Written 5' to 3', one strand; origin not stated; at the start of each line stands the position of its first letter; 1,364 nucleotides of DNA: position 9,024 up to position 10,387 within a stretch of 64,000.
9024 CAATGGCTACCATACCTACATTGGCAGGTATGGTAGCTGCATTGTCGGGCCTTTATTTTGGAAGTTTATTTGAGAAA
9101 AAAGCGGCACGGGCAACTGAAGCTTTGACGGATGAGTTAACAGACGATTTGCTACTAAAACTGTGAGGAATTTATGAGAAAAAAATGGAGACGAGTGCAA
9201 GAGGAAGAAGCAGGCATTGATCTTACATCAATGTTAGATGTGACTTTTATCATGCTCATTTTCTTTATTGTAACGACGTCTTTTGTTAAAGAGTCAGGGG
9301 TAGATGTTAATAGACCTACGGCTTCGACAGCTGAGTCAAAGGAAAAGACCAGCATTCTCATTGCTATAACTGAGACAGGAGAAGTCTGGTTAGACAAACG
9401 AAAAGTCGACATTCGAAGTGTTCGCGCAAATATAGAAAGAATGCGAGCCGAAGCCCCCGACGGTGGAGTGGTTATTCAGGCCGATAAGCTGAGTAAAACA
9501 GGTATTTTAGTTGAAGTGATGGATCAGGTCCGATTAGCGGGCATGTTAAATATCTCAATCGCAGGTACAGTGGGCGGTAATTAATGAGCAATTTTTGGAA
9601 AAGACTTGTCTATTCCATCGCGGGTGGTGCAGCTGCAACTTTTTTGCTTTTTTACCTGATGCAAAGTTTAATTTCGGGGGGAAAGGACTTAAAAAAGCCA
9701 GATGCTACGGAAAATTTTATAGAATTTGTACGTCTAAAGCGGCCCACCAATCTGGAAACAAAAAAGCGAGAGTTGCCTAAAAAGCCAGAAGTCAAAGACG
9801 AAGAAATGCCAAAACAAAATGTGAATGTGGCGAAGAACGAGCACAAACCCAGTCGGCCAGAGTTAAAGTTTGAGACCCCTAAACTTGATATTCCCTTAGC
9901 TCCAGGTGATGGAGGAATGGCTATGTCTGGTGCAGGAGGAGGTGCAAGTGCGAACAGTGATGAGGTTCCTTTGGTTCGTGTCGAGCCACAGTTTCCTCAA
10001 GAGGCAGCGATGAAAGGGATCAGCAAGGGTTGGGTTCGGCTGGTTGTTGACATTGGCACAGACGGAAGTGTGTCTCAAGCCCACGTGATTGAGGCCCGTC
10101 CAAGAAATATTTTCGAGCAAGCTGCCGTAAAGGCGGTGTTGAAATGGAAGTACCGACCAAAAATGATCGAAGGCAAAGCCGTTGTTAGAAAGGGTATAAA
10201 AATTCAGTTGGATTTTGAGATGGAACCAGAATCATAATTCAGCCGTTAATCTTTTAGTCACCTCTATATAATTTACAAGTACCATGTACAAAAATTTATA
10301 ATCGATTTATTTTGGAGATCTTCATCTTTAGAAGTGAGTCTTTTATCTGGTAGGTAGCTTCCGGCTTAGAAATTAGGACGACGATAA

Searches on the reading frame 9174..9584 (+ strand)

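Call 48: search_protein_families(library=pfam, proteins=[window:9174-9584:+], max_evalue=0.0001)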
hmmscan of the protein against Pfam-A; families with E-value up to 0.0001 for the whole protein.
window:9174-9584:+ (136 aa): 1 family
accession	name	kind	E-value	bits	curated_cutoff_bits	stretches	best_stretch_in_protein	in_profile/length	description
PF02472.21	ExbD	-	4.9e-30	104.7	25.4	1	10-130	3-124/128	Biopolymer transport protein ExbD/TolR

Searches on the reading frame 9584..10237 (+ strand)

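Call 48: search_protein_families(library=pfam, proteins=[window:9584-10237:+], max_evalue=0.0001)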
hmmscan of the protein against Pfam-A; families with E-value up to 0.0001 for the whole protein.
window:9584-10237:+ (217 aa): 1 family
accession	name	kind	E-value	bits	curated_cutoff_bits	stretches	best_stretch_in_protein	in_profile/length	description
PF03544.19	TonB_C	-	1.1e-15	58.3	24.6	1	134-212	2-78/79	Gram-negative bacterial TonB protein C-terminal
